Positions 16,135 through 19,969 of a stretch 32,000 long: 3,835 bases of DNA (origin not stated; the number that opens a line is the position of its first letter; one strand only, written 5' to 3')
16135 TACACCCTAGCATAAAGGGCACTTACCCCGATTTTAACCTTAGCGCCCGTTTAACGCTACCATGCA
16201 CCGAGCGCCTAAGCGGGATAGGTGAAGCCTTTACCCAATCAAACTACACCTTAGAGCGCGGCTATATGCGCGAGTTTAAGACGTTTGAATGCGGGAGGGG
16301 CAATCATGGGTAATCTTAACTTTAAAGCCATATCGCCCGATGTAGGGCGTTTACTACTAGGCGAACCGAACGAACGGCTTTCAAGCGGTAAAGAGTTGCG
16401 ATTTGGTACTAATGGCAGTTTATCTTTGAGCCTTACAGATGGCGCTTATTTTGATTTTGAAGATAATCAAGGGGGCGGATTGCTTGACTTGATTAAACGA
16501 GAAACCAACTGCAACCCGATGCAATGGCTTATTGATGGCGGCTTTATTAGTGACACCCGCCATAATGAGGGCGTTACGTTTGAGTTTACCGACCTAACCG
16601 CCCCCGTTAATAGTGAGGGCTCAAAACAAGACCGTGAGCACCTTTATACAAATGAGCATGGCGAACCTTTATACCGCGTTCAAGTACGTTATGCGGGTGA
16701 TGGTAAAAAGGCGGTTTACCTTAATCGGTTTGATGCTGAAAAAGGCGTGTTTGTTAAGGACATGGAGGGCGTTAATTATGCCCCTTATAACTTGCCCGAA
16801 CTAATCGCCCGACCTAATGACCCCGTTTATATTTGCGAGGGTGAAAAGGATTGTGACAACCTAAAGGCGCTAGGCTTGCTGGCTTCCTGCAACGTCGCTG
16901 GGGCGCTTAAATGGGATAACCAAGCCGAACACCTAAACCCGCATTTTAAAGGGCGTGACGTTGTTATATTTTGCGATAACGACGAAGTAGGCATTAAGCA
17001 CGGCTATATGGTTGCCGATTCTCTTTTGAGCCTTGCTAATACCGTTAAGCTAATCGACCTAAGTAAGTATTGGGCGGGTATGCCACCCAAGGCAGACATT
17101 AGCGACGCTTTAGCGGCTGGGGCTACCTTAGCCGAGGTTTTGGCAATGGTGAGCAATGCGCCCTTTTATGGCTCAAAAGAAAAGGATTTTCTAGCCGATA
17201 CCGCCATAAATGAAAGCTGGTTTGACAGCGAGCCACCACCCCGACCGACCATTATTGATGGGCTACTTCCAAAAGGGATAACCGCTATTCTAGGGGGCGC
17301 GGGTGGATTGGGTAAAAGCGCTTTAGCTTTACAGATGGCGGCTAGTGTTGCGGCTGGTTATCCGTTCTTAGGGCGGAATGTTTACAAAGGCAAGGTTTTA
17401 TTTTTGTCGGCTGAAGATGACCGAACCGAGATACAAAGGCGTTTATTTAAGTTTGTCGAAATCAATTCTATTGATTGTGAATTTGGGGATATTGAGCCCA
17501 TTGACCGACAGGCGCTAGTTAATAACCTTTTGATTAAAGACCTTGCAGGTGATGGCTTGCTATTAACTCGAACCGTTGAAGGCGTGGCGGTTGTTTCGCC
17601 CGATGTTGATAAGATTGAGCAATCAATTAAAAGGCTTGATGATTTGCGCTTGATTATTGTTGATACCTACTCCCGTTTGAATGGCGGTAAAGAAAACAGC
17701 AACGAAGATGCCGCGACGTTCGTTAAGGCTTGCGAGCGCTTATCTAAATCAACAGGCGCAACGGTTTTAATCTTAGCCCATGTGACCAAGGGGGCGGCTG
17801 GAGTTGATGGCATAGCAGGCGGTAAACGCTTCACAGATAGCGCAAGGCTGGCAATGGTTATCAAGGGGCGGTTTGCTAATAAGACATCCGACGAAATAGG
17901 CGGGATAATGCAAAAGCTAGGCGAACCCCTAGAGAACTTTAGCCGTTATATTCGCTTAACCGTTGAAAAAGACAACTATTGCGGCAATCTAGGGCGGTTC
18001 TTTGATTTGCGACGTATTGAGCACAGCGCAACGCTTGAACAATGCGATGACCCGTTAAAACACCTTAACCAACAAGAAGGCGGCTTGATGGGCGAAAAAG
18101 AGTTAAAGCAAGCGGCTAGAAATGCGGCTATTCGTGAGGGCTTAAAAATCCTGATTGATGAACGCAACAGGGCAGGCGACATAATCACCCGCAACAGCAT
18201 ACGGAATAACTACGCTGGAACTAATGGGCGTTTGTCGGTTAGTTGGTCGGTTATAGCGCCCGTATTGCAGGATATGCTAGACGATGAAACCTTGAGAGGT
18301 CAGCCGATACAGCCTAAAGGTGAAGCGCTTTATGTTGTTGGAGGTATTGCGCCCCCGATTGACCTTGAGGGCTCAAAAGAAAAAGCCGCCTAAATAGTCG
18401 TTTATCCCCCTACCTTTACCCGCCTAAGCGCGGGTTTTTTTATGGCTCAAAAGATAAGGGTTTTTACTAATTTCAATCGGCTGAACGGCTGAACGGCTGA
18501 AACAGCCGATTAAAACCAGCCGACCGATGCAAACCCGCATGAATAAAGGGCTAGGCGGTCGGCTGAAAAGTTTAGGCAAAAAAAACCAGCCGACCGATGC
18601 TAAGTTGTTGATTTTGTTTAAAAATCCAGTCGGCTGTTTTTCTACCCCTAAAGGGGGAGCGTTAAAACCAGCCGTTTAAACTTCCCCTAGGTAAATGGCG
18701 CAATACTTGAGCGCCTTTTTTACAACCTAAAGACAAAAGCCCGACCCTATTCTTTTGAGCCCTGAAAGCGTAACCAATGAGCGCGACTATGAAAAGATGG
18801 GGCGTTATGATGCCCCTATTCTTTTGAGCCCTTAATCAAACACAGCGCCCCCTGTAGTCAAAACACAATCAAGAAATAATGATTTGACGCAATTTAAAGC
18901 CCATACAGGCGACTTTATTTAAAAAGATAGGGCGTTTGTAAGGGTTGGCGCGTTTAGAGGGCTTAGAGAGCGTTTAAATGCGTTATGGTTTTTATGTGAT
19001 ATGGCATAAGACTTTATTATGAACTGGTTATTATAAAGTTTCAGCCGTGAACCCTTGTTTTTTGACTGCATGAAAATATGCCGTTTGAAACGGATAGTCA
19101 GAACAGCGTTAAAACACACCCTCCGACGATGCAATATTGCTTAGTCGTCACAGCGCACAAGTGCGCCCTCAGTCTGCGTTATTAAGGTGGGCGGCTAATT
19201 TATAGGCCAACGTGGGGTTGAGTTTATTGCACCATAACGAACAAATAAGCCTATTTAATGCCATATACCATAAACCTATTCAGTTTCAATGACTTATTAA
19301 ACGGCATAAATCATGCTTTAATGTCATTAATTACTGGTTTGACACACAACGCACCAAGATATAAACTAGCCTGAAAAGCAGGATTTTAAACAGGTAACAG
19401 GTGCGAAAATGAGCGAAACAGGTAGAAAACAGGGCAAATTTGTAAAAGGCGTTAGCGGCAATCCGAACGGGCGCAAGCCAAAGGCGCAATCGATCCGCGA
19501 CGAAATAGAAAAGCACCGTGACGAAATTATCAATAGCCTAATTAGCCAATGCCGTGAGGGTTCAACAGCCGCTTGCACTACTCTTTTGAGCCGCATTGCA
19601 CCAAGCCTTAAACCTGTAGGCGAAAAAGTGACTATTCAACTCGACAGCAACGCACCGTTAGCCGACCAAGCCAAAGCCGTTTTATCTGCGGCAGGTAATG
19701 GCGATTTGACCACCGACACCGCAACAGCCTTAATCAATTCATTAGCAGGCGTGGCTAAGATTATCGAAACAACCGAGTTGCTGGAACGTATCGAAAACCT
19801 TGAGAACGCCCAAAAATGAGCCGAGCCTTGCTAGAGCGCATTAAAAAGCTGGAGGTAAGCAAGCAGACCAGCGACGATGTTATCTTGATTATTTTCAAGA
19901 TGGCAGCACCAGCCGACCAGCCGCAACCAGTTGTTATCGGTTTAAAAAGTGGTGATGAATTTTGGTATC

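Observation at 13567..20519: Island-specific over-represented motif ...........(W)A(R)GG whose orientation flips at the iteron block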

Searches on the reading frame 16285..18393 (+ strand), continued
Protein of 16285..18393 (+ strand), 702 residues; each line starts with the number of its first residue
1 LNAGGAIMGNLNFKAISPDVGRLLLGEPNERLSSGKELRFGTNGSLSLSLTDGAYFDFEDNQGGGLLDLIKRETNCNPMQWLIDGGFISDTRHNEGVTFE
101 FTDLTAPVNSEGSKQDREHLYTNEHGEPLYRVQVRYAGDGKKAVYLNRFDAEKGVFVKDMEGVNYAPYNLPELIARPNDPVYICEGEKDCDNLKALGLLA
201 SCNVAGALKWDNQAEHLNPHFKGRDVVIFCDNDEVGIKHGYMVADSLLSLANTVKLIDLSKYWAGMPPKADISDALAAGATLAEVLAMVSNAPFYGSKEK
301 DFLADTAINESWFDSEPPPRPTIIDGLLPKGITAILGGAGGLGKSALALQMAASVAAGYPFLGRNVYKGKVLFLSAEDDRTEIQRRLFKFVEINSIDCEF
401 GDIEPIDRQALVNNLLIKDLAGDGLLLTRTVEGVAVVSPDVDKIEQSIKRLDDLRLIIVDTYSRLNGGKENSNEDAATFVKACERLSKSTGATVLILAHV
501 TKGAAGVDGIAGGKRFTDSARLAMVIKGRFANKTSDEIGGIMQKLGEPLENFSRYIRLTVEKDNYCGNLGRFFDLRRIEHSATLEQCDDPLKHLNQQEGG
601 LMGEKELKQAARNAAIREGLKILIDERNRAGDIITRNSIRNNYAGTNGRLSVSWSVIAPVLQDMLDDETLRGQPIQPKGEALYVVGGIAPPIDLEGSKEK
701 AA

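Call 95: find_related_loci(query=A6, collection=viral_contigs, flank=4000)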
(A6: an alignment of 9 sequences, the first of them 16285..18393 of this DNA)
Query A6 (702 aa) in viral_contigs; peptide patterns used: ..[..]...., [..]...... (x = any residue, [..] = any of these).
423 stretches matched a pattern; 286 encode a relative of the query (tblastn E <= 1e-3); the best 80 are kept; 80 distinct loci.
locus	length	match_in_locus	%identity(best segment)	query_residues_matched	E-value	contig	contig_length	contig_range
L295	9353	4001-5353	33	12-502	3e-60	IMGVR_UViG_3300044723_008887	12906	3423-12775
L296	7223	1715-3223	31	4-521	4e-58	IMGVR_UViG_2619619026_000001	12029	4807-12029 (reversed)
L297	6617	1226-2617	32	13-506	6e-58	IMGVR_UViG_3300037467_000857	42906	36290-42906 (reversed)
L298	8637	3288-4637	33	20-506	1e-56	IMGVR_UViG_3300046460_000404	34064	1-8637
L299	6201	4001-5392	31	24-523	8e-55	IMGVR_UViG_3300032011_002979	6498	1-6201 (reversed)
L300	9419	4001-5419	30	13-523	7e-55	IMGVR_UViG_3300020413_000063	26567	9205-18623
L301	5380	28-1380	31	20-502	4e-55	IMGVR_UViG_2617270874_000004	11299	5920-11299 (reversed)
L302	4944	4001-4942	36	19-362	1e-54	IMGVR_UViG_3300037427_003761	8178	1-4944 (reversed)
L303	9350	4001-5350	34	20-506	8e-54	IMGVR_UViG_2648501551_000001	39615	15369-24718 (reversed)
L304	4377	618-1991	31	5-505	4e-54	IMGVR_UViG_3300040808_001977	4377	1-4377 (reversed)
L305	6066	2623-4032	30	5-513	3e-53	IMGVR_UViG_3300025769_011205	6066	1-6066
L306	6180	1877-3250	31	5-505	5e-53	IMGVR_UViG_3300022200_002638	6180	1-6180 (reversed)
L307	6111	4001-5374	31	5-505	6e-53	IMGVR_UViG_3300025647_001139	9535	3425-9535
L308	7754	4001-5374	30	5-505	1e-52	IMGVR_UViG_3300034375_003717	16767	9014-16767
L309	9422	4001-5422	30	13-523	4e-52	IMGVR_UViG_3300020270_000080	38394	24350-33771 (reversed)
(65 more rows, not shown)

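Call 107: predict_structure(alignment_id=A6)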
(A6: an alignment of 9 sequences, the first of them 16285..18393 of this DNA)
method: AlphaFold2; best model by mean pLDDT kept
length: 702 residues; sequences in the alignment: 9
mean_pLDDT: 66.5   pTM: 0.41
mean pLDDT of the five models: 66.5, 64.8, 61.3, 61.0, 57.1
residues with pLDDT >= 90: 11; 70-90: 343; 50-70: 234; < 50: 114
segments of 3 or more residues with pLDDT < 50: 1-9, 94-114, 158-163, 297-301, 315-333, 397-402, 463-471, 599-601, 675-702
pLDDT, mean of each block of 10 residues (from residue 1): 32 79 86 85 83 80 83 83 78 42 32 50 56 57 57 57 62 79 88 88 74 77 88 83 84 82 71 83 82 57 55 47 33 58 67 70 60 72 66 53 64 76 53 57 65 74 44 62 71 72 60 62 74 75 78 75 58 67 63 61 60 85 82 72 79 78 75 48 27 30 30
secondary structure, 60 per line:
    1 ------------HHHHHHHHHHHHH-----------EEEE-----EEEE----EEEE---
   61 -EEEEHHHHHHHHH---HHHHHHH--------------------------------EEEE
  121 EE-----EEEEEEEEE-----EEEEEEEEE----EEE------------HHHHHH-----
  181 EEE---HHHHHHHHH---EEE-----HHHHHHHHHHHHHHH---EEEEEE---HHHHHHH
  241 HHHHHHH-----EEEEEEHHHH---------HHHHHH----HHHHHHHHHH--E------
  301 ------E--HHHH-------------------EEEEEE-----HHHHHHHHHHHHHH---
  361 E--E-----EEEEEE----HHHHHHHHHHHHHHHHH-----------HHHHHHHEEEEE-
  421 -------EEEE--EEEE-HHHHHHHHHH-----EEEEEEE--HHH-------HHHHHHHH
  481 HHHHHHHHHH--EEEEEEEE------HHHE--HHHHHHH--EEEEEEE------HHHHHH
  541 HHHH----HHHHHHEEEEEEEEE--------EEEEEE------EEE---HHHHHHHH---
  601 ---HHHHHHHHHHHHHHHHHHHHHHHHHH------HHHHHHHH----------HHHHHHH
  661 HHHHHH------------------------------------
elements in order (helices of 4 or more, strands of 3 or more residues): H13-25 E37-40 E46-49 E54-57 E62-65 H66-74 H78-84 E117-122 E128-136 E142-150 E155-157 H170-175 E181-183 H187-195 E199-201 H207-221 E225-230 H234-247 E253-258 H259-262 H272-277 H282-291 H310-313 E333-338 H344-357 E370-375 H380-396 H408-414 E415-419 E428-431 E434-437 H439-448 E454-460 H473-490 E493-500 H513-519 E522-528 H535-544 H549-554 E555-563 E572-577 E584-586 H590-597 H604-629 H636-643 H654-666

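Call 109: fold_search(model_id=the predicted structure, library=pdb)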
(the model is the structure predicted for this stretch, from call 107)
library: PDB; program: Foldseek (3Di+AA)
matches with E <= 10: 1285; with E <= 0.001: 428
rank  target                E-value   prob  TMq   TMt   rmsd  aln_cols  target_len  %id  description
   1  6n9x_C                1.3e-15  1.00  0.23  0.34  13.9       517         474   14  Structure of bacteriophage T7 lagging-strand DNA polymerase (D5A/E7A) and gp4 (helicase/primase) bound to DNA includin (released 2019-03-06)
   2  1nlf_A                2.2e-14  1.00  0.26  0.66  11.6       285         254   24  Crystal Structure of DNA Helicase RepA in complex with sulfate at 1.95 A resolution (released 2003-04-29)
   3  6n9w_A                2.3e-14  1.00  0.26  0.34  16.3       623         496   11  Structure of bacteriophage T7 lagging-strand DNA polymerase (D5A/E7A) and gp4 (helicase/primase) bound to DNA includin (released 2019-03-06)
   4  1olo_A                3.4e-14  1.00  0.27  0.69  10.4       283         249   25  Hexameric Replicative DNA Helicase RepA from Plasmid RSF1010 - Cubic Crystal Structure (released 2003-09-19)
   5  5ikn_D                3.4e-14  1.00  0.27  0.37  17.3       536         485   12  Crystal Structure of the T7 Replisome in the Absence of DNA (released 2016-12-07)
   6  7t8b_A                3.8e-14  1.00  0.23  0.31  28.0       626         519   13  Octameric Human Twinkle Helicase Clinical Variant W315L (released 2022-07-27)
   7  5ikn_J                4.8e-14  1.00  0.26  0.36  13.3       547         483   13  Crystal Structure of the T7 Replisome in the Absence of DNA (released 2016-12-07)
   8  1olo_B                9.5e-14  1.00  0.27  0.70  10.2       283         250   25  Hexameric Replicative DNA Helicase RepA from Plasmid RSF1010 - Cubic Crystal Structure (released 2003-09-19)
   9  7t8c_A                1.0e-13  1.00  0.23  0.30  26.3       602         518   13  Heptameric Human Twinkle Helicase Clinical Variant W315L (released 2022-07-27)
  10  5ikn_G                1.2e-13  1.00  0.25  0.35  14.5       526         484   13  Crystal Structure of the T7 Replisome in the Absence of DNA (released 2016-12-07)
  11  6n9v_E                1.5e-13  1.00  0.25  0.35  17.3       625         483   11  Structure of bacteriophage T7 lagging-strand DNA polymerase (D5A/E7A) and gp4 (helicase/primase) bound to DNA includin (released 2019-03-06)
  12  5ikn_F                2.5e-13  1.00  0.26  0.36  14.3       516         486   13  Crystal Structure of the T7 Replisome in the Absence of DNA (released 2016-12-07)
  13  1g8y_A                2.6e-13  1.00  0.28  0.74  10.1       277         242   25  CRYSTAL STRUCTURE OF THE HEXAMERIC REPLICATIVE HELICASE REPA OF PLASMID RSF1010 (released 2001-02-14)
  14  5ikn_I                6.4e-12  1.00  0.24  0.35  15.5       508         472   14  Crystal Structure of the T7 Replisome in the Absence of DNA (released 2016-12-07)
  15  8e2l_A                8.4e-12  1.00  0.26  0.38  19.4       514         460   14  Structure of Lates calcarifer Twinkle helicase with ATP and DNA (released 2022-11-02)
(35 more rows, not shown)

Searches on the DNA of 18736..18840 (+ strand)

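Call 71: search_dna_similar(query=window:18736-18840:+, collection=phages, mode=distant, max_evalue=10, max_rows=15)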
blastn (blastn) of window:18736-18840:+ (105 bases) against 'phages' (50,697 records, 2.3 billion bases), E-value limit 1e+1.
Records with a match: 10; places in all: 10; records where one place covers at least 80% of the query: 0.
Best place of each record, by identity: 95-99% 10.
By first word of the organism name: Salmonella 10.
By host as written in the record: - 2; Salmonella enterica serovar Enteritidis 2; Salmonella enterica subsp. enterica serovar Typhimurium 2; Salmonella enterica subsp. enterica serovar Enteritidis ATCC 13076 2; Salmonella enterica subsp. enterica serovar Typhimurium LT2(c) 1; Salmonella enterica subsp. enterica serovar Gallinarum 1.
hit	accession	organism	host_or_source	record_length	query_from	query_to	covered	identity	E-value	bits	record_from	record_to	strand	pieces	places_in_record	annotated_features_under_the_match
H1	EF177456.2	Salmonella phage SETP3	-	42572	43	64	21%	95.5%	4e+0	37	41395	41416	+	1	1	putative NinZ-like protein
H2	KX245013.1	Salmonella phage MA12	Salmonella enterica serovar Enteritidis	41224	43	64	21%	95.5%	4e+0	37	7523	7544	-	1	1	hypothetical protein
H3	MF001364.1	Salmonella phage ST3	Salmonella enterica subsp. enterica ...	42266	43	64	21%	95.5%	4e+0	37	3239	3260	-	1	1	Nin protein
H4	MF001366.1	Salmonella phage ST1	Salmonella enterica subsp. enterica ...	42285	43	64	21%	95.5%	4e+0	37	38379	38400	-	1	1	Nin protein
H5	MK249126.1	Salmonella phage TS3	Salmonella enterica subsp. enterica ...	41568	43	64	21%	95.5%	4e+0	37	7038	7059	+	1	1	hypothetical protein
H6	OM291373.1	Salmonella phage PBSE191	Salmonella enterica subsp. enterica ...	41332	43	64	21%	95.5%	4e+0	37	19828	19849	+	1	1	hypothetical protein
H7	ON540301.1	Salmonella phage SG102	Salmonella enterica subsp. enterica ...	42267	43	64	21%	95.5%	4e+0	37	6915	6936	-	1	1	hypothetical protein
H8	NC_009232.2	Salmonella phage SETP3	-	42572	43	64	21%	95.5%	4e+0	37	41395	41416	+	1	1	putative NinZ-like protein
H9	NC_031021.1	Salmonella phage MA12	Salmonella enterica serovar Enteritidis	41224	43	64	21%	95.5%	4e+0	37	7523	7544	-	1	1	hypothetical protein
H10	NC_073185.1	Salmonella phage PBSE191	Salmonella enterica subsp. enterica ...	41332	43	64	21%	95.5%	4e+0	37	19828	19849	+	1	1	hypothetical protein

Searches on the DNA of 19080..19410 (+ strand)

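Call 69: search_dna_similar(query=window:19080-19410:+, collection=phages, mode=distant, max_evalue=0.01, max_rows=15)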
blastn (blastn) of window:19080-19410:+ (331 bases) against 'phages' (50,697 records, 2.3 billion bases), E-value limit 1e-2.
No match.

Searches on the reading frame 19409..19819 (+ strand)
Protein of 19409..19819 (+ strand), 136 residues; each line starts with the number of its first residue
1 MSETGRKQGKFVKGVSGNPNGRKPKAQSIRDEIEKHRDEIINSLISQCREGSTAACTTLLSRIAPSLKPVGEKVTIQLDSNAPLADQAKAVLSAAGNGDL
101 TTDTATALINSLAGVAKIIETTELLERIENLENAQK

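Call 8: search_protein_families(library=pfam, proteins=[window:19409-19819:+], max_evalue=0.01)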
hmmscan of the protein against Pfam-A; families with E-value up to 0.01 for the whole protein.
window:19409-19819:+ (136 aa): 1 family
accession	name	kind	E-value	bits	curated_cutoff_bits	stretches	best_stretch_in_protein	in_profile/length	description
PF18932.5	DUF5681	-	5.2e-07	30.6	27.5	1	7-63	1-72/77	Family of unknown function (DUF5681)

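Call 9: search_protein_families(library=phrogs, proteins=[window:19409-19819:+], max_evalue=0.01)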
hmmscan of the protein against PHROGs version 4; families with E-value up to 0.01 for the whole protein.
window:19409-19819:+ (136 aa): 1 family
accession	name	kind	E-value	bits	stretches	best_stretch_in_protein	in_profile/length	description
phrog_9747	-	unknown function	3.1e-11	44.3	1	34-133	41-140/147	-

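Call 46: find_homologous_proteins(query=window:19409-19819:+, max_evalue=0.00001)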
Query window:19409-19819:+ (136 aa): 6 proteins with E <= 0.00001 among 56 candidates.
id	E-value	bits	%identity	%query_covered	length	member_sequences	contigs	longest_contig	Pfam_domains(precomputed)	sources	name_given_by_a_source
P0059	1.1e-78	279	100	100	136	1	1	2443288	PF18932.6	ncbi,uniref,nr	ncbi:hypothetical protein JX580_04480 [Thiomicrospira microaerophila]|uniref:DUF5681 domain-containi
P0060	2.3e-61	223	84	100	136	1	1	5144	PF18932.6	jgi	jgi:hypothetical protein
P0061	3.4e-48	181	63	100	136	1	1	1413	PF18932.6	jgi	jgi:hypothetical protein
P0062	5.1e-20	90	45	94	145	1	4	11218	PF18932.6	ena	-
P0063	2.1e-17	82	44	91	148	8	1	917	-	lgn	-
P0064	1.1e-15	76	39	93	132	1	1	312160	PF18932.6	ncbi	-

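Call 47: find_encoding_contigs(protein=P0060, flank=10000, max_places=3)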
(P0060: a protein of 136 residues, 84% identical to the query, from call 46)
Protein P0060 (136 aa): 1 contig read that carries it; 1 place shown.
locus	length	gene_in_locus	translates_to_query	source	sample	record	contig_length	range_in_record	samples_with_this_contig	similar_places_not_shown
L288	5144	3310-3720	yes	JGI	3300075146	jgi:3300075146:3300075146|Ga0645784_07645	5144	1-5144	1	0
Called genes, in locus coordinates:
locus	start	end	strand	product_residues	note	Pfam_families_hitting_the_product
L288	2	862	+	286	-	?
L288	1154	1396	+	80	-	PF12728:HTH_17 (weak)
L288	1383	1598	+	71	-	-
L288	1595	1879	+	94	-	-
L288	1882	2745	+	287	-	PF11726:YagK_YfjJ_C, PF23343:REP_ORF2-G2P (weak)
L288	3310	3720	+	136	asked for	PF18932:DUF5681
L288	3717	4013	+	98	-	-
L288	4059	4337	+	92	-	-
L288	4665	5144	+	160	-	?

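Call 48: find_encoding_contigs(protein=P0061, flank=10000, max_places=3)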
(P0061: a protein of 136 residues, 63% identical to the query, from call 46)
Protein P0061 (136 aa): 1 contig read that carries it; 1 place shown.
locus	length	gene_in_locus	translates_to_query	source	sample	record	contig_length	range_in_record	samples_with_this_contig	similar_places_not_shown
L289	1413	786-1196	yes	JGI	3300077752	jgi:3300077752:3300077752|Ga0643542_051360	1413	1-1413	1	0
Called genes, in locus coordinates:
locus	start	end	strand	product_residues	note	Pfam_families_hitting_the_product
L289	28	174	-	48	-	-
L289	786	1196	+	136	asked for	PF18932:DUF5681 (weak)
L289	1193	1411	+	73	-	?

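Call 49: find_encoding_contigs(protein=P0062, flank=10000, max_places=3)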
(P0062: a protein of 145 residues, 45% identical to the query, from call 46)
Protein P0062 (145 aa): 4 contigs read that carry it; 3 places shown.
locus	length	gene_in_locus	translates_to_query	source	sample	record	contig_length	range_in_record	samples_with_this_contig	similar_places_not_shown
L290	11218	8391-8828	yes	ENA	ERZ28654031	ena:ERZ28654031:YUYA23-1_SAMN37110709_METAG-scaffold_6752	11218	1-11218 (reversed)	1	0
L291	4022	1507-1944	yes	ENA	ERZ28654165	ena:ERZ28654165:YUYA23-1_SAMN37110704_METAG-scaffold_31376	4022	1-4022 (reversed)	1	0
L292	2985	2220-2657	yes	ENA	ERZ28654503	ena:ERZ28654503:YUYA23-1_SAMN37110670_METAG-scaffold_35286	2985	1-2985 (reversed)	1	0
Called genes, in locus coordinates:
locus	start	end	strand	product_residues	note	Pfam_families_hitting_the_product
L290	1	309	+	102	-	?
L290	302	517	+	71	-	-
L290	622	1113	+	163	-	-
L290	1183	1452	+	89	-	-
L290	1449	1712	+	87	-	-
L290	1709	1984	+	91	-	-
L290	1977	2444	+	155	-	PF01807:Zn_ribbon_DnaG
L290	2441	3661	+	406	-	-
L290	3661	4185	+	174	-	PF18563:TubC_N (weak)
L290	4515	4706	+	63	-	-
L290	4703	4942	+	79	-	-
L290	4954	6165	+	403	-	-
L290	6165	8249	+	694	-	-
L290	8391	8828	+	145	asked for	PF18932:DUF5681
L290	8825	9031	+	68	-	-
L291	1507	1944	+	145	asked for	PF18932:DUF5681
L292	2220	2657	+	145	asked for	PF18932:DUF5681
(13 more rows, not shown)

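Call 70: search_dna_similar(query=window:19409-19819:+, collection=phages, mode=protein, max_evalue=0.001, max_rows=15)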
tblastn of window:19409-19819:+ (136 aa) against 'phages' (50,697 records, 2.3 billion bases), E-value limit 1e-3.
No match.

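Call 77: search_protein_families(library=ncbifam, proteins=[window:19409-19819:+], max_evalue=1)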
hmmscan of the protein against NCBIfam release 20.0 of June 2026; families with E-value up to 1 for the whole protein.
window:19409-19819:+ (136 aa): 0 families
